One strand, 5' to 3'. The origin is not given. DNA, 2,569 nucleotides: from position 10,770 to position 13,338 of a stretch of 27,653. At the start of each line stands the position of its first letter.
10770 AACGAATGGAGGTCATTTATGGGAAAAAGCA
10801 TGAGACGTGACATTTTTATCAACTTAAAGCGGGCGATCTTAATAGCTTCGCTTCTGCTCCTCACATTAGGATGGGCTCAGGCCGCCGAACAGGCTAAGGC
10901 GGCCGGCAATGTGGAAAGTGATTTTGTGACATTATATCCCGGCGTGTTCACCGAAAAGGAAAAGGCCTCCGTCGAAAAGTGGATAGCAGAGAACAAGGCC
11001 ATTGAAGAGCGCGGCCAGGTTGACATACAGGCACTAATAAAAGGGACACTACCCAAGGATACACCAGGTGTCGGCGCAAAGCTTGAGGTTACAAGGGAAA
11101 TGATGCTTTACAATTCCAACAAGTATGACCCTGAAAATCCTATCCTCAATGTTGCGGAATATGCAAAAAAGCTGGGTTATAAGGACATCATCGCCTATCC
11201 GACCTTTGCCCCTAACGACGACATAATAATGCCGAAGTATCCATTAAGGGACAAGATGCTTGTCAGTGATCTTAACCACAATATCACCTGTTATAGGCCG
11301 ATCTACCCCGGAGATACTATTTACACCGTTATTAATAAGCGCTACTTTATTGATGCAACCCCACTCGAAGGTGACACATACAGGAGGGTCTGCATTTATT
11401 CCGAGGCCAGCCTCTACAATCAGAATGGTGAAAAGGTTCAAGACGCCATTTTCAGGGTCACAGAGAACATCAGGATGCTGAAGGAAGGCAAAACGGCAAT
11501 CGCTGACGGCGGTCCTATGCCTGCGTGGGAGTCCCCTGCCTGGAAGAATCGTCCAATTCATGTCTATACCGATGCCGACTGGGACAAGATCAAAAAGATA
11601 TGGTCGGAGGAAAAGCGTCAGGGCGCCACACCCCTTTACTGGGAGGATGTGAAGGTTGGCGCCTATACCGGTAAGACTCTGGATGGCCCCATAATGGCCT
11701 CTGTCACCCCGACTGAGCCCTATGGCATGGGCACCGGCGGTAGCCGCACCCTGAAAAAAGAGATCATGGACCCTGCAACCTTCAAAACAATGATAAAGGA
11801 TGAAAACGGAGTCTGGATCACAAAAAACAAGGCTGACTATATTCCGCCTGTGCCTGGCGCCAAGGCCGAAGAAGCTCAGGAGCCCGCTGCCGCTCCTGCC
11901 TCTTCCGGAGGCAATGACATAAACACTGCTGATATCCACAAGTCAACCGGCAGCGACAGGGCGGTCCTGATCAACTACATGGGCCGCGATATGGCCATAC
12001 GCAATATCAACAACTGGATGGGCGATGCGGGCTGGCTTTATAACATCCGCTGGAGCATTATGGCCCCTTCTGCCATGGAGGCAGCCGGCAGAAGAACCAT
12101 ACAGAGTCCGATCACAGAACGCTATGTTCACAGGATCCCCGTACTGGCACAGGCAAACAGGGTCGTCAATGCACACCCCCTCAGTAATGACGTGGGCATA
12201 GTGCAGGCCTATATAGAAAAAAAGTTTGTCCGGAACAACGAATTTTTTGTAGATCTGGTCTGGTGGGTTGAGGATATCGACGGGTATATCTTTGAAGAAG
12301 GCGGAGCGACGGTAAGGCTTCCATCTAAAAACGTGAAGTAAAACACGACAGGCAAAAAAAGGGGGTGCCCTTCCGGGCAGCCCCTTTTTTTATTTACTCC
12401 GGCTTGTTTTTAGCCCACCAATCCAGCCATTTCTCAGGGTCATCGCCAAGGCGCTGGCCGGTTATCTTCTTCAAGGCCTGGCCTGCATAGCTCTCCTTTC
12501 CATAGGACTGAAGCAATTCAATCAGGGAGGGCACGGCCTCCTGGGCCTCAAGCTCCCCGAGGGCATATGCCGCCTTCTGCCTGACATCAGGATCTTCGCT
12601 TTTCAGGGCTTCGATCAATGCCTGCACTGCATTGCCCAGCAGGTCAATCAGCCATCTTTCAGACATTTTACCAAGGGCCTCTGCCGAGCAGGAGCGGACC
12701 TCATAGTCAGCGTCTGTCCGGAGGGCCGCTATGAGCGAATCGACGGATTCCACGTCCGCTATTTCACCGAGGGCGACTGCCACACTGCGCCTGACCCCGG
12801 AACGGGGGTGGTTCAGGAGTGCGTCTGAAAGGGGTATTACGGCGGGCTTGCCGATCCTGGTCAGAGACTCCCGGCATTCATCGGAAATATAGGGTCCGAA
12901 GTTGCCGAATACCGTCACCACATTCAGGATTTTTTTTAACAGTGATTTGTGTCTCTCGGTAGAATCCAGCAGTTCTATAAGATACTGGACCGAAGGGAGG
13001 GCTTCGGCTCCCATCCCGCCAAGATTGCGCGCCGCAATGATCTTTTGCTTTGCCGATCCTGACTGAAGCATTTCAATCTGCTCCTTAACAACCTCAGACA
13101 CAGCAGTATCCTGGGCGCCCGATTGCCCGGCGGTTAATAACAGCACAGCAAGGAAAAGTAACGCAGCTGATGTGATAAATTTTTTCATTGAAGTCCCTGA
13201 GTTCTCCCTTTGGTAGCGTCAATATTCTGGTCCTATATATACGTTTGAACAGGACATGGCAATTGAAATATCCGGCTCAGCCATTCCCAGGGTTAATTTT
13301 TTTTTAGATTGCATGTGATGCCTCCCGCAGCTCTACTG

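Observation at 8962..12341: Tandem exported double-hotdog (MaoC-like) proteins inside the gln cluster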

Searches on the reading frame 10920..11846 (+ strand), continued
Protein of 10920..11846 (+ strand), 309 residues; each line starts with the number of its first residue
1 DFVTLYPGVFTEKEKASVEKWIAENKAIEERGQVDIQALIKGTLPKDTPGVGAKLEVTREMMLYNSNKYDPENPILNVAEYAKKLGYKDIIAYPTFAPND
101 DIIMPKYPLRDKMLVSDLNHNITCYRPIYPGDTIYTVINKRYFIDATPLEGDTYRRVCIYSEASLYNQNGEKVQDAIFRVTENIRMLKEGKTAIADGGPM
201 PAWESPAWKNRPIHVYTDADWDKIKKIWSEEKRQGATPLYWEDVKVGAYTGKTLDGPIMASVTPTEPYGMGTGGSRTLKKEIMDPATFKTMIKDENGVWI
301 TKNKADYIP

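Call 79: find_encoding_contigs(protein=P0206, flank=8000, max_places=1)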
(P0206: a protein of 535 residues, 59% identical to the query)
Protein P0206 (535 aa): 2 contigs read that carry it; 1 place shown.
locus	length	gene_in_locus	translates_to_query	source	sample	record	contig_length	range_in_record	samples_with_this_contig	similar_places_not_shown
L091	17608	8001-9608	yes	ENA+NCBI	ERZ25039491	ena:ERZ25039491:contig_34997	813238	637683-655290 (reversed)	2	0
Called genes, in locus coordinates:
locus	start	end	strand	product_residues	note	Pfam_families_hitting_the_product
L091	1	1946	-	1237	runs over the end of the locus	PF13620:CarboxypepD_reg, PF17210:SdrD_B (faint), PF25183:OMP_b-brl_4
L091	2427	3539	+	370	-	-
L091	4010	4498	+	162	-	-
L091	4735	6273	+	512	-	PF12641:Flavodoxin_3 (faint), PF12724:Flavodoxin_5, PF12837:Fer4_6 (faint), PF12838:Fer4_7 (weak), PF13187:Fer4_9 (faint), PF13237:Fer4_10 (faint), PF00037:Fer4 (faint), PF14697:Fer4_21 (weak), +1 more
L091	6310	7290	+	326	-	PF12801:Fer4_5, PF00037:Fer4 (faint), PF12801:Fer4_5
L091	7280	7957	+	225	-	PF13534:Fer4_17 (faint), PF00037:Fer4 (weak), PF14697:Fer4_21 (weak), PF12838:Fer4_7 (weak), PF13187:Fer4_9 (weak), PF12838:Fer4_7 (weak), PF00037:Fer4 (weak), PF12837:Fer4_6 (weak), +8 more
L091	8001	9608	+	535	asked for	PF13452:FAS1_DH_region (faint)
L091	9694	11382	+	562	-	PF00258:Flavodoxin_1 (weak), PF12641:Flavodoxin_3, PF12724:Flavodoxin_5, PF12838:Fer4_7 (faint), PF13187:Fer4_9 (faint), PF14697:Fer4_21 (faint)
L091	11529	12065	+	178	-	-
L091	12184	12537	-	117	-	-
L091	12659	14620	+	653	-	PF00724:Oxidored_FMN, PF07992:Pyr_redox_2, PF00070:Pyr_redox (weak), PF00890:FAD_binding_2, PF01134:GIDA (weak), PF07992:Pyr_redox_2, PF12831:FAD_oxidored, PF13738:Pyr_redox_3, +7 more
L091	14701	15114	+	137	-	-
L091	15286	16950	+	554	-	-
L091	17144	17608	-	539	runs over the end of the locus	-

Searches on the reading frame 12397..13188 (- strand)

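Call 3: search_protein_families(library=pfam, proteins=[window:12397-13188:-], max_evalue=1)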
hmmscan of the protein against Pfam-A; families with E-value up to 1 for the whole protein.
window:12397-13188:- (264 aa): 17 families
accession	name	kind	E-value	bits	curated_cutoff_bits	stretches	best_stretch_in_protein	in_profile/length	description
PF13646.12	HEAT_2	-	7.6e-24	84.2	27.7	2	149-228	1-73/88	HEAT repeats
PF02985.28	HEAT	-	4.7e-15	54.7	23.5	2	188-213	2-27/31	HEAT repeat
PF03130.22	HEAT_PBS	-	8.6e-15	54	20.9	2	202-227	1-26/27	PBS lyase HEAT-like repeat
PF13513.12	HEAT_EZ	-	2.4e-13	50.7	27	3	183-213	25-55/55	HEAT-like repeat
PF00514.29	Arm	-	2.4e-09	37.3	20.6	1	186-213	12-39/41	Armadillo/beta-catenin-like repeat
PF24714.1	TOR1L1_N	-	0.0039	17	43.3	1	184-217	209-242/281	TORTIFOLIA1 N-terminal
PF06345.17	Drf_DAD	-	0.0075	16.6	27.3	0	150-158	4-12/15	DRF Autoregulatory Domain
PF25151.1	TPR_Trm732_C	-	0.014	15.7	27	0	187-228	98-140/159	Trm732, C-terminal TPR repeats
PF25786.1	HEAT_GCN1_C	-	0.016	15.7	27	1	148-212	27-93/151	GCN1-like, C-terminal HEAT repeats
PF12717.13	Cnd1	-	0.017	15.6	26.4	1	151-217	21-89/162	non-SMC mitotic condensation complex subunit 1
PF11791.14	Aconitase_B_N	-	0.02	15.3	25.8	0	52-97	83-126/153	Aconitate B N-terminal domain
PF24140.1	TPR_TNPO3_IPO13_3rd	-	0.024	15.3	27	0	66-92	26-52/89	Transportin-3/Importin-13 third TPR domain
PF20168.4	PDS5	-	0.027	12.7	27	1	181-219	237-275/1053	Sister chromatid cohesion protein PDS5 protein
PF18495.6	VbhA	-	0.11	13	25.9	1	195-219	17-41/47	Antitoxin VbhA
PF25767.1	ARM_TBCD_2nd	-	0.11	12.4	29.7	1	148-213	78-143/245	Tubulin-specific chaperone D-like, ARM repeats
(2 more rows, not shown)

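Call 4: search_protein_families(library=ncbifam, proteins=[window:12397-13188:-], max_evalue=1)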
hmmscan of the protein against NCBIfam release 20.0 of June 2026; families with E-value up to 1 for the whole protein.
window:12397-13188:- (264 aa): 8 families
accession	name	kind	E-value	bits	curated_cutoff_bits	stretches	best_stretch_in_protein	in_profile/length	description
NF058502.1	phyc_lyase_CpcE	equivalog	9.2e-14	51.6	330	2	186-228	73-115/260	C-phycocyanin alpha-cysteine-84 phycocyanobilin lyase subunit CpcE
NF058515.1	phyc_lyase_CpcF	equivalog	5e-11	42.6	220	2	85-177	30-121/200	C-phycocyanin alpha-cysteine-84 phycocyanobilin lyase subunit CpcF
NF045915.1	PhycobilmeDegNblB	equivalog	3.7e-08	33.2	300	2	109-176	123-189/214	phycobilisome degradation protein NblB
NF007244.0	PRK09687.1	equivalog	6.8e-07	28.9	275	2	32-176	54-188/285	putative lyase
NF045662.1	DVU0298_fam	equivalog_domain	2.4e-06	27.2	75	1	171-241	131-201/213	DVU0298 family protein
NF010374.0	PRK13800.1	equivalog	3.5e-05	22.2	1196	1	129-227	756-849/898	fumarate reductase/succinate dehydrogenase flavoprotein subunit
NF058505.1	phyc_lyase_CpeY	equivalog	0.00054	18.7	600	1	187-227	48-93/419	C-phycoerythrin alpha-cysteine-82 phycoerythrobilin lyase CpeY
TIGR02270.1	TIGR02270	subfamily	0.0034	16.5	206.8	1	123-228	93-189/410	TIGR02270 family protein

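Call 62: search_protein_families(library=pfam, alignment_id=A4, max_evalue=0.00001)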
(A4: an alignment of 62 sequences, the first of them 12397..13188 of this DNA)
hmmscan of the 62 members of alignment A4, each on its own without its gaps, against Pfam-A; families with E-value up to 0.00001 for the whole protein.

A. member 1, window:12397-13188:- (264 aa): 5 families
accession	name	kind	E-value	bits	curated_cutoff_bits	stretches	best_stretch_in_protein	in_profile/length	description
PF13646.12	HEAT_2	-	7.6e-24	84.2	27.7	2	149-228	1-73/88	HEAT repeats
PF02985.28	HEAT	-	4.7e-15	54.7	23.5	0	188-213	2-27/31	HEAT repeat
PF03130.22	HEAT_PBS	-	8.6e-15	54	20.9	0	202-227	1-26/27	PBS lyase HEAT-like repeat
PF13513.12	HEAT_EZ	-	2.4e-13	50.7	27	0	183-213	25-55/55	HEAT-like repeat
PF00514.29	Arm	-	2.4e-09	37.3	20.6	0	186-213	12-39/41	Armadillo/beta-catenin-like repeat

B. families by the number of members that match (of 62 scanned): 90 families (the first 25 are shown)
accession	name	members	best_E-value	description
PF00037.32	Fer4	6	7.5e-18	4Fe-4S binding domain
PF12838.12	Fer4_7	5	2.2e-17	4Fe-4S dicluster domain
PF12837.12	Fer4_6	4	8.9e-15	4Fe-4S binding domain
PF13237.11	Fer4_10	4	8.3e-14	4Fe-4S dicluster domain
PF13561.12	adh_short_C2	3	1e-64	Enoyl-(Acyl carrier protein) reductase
PF00106.31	adh_short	3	2.3e-52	short chain dehydrogenase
PF00903.31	Glyoxalase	3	5.1e-17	Glyoxalase/Bleomycin resistance protein/Dioxygenase superfamily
PF13669.12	Glyoxalase_4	3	2.3e-15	Glyoxalase/Bleomycin resistance protein/Dioxygenase superfamily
PF13187.11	Fer4_9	3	3.8e-13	4Fe-4S dicluster domain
PF14697.11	Fer4_21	3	1.9e-11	4Fe-4S dicluster domain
PF13484.11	Fer4_16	3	2e-11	4Fe-4S double cluster binding domain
PF13468.12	Glyoxalase_3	3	5.3e-09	Glyoxalase-like domain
PF12797.12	Fer4_2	3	9.5e-09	4Fe-4S binding domain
PF18029.7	Glyoxalase_6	3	2.1e-06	Glyoxalase-like domain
PF00724.26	Oxidored_FMN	2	1.7e-57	NADH:flavin oxidoreductase / NADH oxidase family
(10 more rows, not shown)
